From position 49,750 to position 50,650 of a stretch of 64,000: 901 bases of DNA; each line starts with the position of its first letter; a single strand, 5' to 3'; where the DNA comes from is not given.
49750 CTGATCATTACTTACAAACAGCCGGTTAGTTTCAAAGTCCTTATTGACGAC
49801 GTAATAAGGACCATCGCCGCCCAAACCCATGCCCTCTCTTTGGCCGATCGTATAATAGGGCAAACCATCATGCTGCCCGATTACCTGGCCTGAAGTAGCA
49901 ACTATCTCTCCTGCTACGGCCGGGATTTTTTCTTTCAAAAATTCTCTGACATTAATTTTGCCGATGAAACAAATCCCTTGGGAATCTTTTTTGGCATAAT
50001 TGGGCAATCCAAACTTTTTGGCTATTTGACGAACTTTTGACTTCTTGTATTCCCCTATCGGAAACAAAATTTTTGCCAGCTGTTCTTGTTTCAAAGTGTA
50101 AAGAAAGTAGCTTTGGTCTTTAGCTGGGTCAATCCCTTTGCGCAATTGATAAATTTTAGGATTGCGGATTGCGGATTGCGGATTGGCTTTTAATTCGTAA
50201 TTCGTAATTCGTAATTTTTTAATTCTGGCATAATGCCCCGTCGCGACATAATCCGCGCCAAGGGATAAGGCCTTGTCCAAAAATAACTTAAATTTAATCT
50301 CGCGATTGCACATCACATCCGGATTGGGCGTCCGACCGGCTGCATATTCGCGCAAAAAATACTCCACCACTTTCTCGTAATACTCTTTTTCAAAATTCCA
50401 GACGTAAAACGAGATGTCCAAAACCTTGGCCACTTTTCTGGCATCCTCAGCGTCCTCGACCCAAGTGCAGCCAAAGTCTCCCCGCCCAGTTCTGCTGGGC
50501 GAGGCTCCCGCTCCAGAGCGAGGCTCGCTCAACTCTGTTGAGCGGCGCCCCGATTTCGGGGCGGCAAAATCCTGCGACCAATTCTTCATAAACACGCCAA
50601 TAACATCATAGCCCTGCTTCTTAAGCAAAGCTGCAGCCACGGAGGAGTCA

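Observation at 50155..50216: Repeat family built from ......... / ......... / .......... words: hairpins in the 5' UTRs of gyrB, rplK, rplA and gltX, and an in-frame tandem version inside mnmA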

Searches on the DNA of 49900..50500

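Call 67: search_rna_families(source=window, start=49900, end=50500, threshold=evalue, max_evalue=5)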
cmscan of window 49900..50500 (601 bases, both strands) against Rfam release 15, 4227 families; matches with E-value up to 5: 7.
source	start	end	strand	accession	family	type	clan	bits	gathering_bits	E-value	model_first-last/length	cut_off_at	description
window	50343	50412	-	RF00788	mir-287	Gene; miRNA;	-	17.6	80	0.64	1-73/73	no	mir-287 microRNA precursor family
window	50160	50216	+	RF03244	mir-4798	Gene; miRNA;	-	16.7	75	2.5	1-75/75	no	mir-4798 microRNA precursor family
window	50152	50226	+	RF04127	MIR8007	Gene; miRNA;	-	15.9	195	1.8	1-226/226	no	MIR8007 microRNA precursor family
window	50086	50214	+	RF00007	U12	Gene; snRNA; splicing;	CL00006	14.7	53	2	1-151/151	no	U12 minor spliceosomal RNA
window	50373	50448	-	RF02133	HOXB13-AS1_2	Gene; lncRNA;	-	13.1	40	1.9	1-81/81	no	HOXB13 antisense RNA 1 conserved region 2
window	50097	50222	+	RF03065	IS605-orfB-I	Gene; sRNA;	-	13.1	94.2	3.1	1-214/214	no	IS605-orfB-I RNA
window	50161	50215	+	RF04149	MIR447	Gene; miRNA;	-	13.1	200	4.5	1-236/236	no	MIR447 microRNA precursor family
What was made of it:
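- On Known structured RNA families (Rfam), including ribosomal-protein leaders: Nothing matches at mnmA (call 67).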
